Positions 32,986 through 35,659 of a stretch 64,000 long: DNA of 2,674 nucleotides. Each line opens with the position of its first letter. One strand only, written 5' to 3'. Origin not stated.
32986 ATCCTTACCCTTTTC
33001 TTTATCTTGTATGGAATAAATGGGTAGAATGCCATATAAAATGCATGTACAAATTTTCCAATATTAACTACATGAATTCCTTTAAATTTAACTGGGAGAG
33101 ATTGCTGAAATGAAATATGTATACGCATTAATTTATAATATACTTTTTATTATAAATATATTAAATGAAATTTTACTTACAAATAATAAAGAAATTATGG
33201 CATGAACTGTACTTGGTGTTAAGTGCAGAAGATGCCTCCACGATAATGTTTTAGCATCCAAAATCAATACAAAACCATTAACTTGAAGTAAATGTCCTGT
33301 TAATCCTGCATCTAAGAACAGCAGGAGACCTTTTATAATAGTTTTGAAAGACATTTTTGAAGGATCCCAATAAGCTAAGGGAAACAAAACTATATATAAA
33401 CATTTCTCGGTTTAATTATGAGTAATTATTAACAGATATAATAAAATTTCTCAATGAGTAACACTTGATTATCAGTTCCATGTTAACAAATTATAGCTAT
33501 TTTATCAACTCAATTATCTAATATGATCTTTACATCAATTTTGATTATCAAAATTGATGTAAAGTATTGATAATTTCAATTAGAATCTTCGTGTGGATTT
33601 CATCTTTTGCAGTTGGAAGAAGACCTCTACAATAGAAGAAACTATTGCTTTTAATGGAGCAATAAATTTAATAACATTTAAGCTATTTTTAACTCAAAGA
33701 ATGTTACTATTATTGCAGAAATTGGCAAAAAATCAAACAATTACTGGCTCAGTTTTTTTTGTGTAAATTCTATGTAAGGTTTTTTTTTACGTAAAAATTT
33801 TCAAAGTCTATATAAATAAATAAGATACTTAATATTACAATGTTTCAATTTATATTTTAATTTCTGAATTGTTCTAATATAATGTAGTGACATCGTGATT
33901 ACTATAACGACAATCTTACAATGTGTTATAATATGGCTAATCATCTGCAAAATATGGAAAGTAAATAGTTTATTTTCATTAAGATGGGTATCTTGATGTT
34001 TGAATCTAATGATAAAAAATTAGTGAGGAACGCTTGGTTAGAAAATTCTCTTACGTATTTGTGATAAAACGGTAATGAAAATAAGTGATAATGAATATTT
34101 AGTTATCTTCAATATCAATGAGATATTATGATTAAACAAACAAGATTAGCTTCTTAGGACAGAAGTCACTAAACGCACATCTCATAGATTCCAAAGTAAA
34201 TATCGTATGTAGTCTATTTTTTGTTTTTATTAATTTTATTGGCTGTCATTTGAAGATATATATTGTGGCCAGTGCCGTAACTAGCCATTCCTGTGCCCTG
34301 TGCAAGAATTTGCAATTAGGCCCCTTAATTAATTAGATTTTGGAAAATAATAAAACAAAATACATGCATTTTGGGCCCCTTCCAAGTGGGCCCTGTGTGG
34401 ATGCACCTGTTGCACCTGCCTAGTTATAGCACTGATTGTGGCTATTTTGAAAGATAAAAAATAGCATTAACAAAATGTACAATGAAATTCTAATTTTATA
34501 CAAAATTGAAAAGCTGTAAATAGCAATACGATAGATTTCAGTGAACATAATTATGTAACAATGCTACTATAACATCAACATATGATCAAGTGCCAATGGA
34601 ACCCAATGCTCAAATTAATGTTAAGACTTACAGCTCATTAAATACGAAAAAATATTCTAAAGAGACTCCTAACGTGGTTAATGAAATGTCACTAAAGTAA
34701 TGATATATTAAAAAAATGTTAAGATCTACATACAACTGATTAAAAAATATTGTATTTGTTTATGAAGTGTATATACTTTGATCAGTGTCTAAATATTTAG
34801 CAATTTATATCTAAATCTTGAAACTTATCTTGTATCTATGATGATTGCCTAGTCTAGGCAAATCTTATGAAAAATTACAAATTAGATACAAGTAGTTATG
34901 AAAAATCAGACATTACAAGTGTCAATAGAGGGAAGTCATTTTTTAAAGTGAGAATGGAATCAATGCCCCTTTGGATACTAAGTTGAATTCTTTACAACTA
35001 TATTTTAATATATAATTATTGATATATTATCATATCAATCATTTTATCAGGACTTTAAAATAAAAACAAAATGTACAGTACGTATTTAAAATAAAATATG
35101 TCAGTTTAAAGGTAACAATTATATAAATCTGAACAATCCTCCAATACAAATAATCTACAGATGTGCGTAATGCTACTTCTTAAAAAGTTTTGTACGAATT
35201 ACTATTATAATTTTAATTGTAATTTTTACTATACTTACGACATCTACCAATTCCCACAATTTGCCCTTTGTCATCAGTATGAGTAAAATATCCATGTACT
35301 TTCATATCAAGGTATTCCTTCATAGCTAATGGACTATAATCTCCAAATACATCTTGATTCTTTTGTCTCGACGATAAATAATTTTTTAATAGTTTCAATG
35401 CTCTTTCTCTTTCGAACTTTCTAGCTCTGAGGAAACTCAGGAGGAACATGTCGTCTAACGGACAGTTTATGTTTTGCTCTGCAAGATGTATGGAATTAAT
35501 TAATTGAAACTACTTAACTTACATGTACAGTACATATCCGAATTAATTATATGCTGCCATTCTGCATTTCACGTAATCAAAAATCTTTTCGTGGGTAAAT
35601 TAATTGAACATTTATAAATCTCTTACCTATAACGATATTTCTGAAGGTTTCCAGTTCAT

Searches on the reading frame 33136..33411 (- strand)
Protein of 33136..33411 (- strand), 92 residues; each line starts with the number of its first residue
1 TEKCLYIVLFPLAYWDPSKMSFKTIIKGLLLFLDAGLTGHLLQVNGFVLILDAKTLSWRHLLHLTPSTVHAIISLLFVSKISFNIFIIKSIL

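Call 59: search_protein_families(library=pfam, proteins=[window:33136-33411:-], max_evalue=0.01)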
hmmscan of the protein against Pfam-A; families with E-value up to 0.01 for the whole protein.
window:33136-33411:- (92 aa): 1 family
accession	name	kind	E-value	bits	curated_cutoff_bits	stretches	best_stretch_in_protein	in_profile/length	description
PF00650.25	CRAL_TRIO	-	7.5e-05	23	22.6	1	6-76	17-88/153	CRAL/TRIO domain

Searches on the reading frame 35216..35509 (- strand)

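Call 59: search_protein_families(library=pfam, proteins=[window:35216-35509:-], max_evalue=0.01)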
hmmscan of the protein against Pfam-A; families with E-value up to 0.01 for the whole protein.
window:35216-35509:- (98 aa): 2 families
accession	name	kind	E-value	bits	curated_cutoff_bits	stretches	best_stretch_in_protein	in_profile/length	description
PF03765.21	CRAL_TRIO_N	-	8.5e-05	23.1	23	1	19-43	30-54/54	CRAL/TRIO, N-terminal domain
PF13249.12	SQHop_cyclase_N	-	0.0064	16.1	26.2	1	17-77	211-271/291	Squalene-hopene cyclase N-terminal domain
